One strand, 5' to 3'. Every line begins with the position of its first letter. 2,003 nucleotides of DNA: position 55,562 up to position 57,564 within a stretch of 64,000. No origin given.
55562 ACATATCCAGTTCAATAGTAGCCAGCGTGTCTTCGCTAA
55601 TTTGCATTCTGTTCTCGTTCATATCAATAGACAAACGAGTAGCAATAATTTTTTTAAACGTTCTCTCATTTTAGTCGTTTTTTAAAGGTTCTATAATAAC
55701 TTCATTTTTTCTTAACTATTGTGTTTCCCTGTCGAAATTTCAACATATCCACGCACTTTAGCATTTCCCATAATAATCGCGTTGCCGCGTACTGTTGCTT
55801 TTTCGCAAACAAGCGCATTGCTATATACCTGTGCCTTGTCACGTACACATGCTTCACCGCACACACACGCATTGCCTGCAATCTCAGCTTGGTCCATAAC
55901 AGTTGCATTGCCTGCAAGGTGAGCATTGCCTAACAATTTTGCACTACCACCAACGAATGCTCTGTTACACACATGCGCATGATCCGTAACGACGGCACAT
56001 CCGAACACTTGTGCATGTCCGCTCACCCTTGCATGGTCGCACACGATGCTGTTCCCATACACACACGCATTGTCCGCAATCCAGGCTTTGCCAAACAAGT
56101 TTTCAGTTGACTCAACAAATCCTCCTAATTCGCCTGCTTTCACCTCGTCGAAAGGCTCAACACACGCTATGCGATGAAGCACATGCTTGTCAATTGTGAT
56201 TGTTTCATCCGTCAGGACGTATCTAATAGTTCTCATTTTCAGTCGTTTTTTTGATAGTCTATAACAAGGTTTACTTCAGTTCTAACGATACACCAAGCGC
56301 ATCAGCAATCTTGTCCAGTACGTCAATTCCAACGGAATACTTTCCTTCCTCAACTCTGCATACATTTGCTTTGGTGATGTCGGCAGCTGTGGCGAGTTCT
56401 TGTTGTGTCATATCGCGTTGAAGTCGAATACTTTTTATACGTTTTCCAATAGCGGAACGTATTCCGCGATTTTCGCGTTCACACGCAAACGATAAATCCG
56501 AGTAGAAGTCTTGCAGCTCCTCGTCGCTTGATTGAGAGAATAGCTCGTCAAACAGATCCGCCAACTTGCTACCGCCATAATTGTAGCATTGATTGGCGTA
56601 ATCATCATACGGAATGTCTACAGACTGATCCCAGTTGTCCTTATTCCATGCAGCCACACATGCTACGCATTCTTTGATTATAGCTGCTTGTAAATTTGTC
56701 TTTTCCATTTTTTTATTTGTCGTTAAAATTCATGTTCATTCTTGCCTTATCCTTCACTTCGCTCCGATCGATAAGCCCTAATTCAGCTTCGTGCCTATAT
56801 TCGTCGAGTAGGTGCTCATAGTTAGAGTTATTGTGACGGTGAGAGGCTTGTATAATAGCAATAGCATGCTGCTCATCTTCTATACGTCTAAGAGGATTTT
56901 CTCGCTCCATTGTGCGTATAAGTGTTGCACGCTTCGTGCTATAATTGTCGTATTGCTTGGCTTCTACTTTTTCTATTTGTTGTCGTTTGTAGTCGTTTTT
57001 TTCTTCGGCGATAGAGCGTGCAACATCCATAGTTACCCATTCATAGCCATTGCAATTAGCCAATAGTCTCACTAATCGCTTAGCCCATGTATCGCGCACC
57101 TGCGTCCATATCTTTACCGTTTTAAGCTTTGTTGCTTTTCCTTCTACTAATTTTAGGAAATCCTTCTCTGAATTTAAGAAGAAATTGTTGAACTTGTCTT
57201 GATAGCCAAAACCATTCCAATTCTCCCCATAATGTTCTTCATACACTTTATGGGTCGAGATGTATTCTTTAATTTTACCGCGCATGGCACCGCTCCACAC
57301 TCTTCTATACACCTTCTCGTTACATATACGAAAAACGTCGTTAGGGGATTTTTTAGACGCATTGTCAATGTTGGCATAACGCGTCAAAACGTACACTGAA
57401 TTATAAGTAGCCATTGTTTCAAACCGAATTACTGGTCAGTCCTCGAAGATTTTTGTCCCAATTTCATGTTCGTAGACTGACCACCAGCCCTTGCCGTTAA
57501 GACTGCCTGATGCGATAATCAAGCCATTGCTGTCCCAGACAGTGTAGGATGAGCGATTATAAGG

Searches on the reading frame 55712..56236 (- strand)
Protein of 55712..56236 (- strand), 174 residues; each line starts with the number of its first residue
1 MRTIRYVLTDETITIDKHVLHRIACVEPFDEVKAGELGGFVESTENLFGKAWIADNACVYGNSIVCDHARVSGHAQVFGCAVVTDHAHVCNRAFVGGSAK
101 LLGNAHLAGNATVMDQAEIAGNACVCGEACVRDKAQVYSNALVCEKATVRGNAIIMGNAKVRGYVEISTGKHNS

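Call 67: search_protein_families(library=pfam, max_evalue=0.01, proteins=[window:55712-56236:-])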
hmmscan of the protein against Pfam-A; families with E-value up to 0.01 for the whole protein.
window:55712-56236:- (174 aa): 3 families
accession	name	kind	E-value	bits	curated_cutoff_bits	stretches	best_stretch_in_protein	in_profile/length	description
PF00132.30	Hexapep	-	6.3e-07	29.3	27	0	94-125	3-34/36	Bacterial transferase hexapeptide (six repeats)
PF25084.1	LbH_EIF2B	-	1.5e-05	25.4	54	1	99-153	50-103/105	EIF2B subunit epsilon LbH domain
PF18836.7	B_solenoid_ydck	-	0.00034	20.8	30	0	55-66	5-16/17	YdcK Beta solenoid repeat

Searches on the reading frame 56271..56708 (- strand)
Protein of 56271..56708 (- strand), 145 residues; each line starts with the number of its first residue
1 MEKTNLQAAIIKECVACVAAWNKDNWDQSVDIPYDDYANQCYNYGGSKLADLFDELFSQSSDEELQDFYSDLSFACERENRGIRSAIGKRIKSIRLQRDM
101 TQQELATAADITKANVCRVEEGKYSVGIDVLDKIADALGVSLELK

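Call 67: search_protein_families(library=pfam, max_evalue=0.01, proteins=[window:56271-56708:-])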
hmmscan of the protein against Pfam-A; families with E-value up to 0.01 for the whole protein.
window:56271-56708:- (145 aa): 6 families
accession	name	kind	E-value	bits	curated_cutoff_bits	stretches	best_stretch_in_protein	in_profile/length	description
PF01381.28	HTH_3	-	1.2e-12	48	23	1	91-143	1-53/55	Helix-turn-helix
PF13443.12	HTH_26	-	1.8e-09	38.2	22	1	90-143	1-55/63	Cro/C1-type HTH DNA-binding domain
PF13560.12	HTH_31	-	5.1e-09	36.7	27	1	87-143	2-59/64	Helix-turn-helix domain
PF13744.12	HTH_37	-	3e-05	24.2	27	1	69-144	2-77/80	Helix-turn-helix domain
PF12844.13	HTH_19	-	0.00016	21.9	30.2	1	88-142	1-55/64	Helix-turn-helix domain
PF01371.25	Trp_repressor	-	0.0018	18.8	27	1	48-120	2-70/88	Trp repressor protein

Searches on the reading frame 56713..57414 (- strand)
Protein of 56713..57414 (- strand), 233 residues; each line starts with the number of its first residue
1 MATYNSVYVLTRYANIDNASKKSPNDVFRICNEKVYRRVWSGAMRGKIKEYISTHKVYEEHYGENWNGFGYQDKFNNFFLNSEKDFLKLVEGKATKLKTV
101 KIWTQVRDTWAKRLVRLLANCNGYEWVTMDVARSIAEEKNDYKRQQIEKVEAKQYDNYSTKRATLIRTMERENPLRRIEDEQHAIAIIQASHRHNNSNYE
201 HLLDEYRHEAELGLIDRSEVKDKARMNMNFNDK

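Call 67: search_protein_families(library=pfam, max_evalue=0.01, proteins=[window:56713-57414:-])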
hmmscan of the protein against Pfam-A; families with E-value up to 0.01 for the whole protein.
window:56713-57414:- (233 aa): 2 families
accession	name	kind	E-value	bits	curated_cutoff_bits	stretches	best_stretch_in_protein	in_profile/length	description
PF16781.10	DUF5068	-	0.0038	17.5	26.9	0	78-227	28-179/187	Domain of unknown function (DUF5068)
PF10056.14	DUF2293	-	0.0041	17.7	25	0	176-210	33-69/85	Uncharacterized conserved protein (DUF2293)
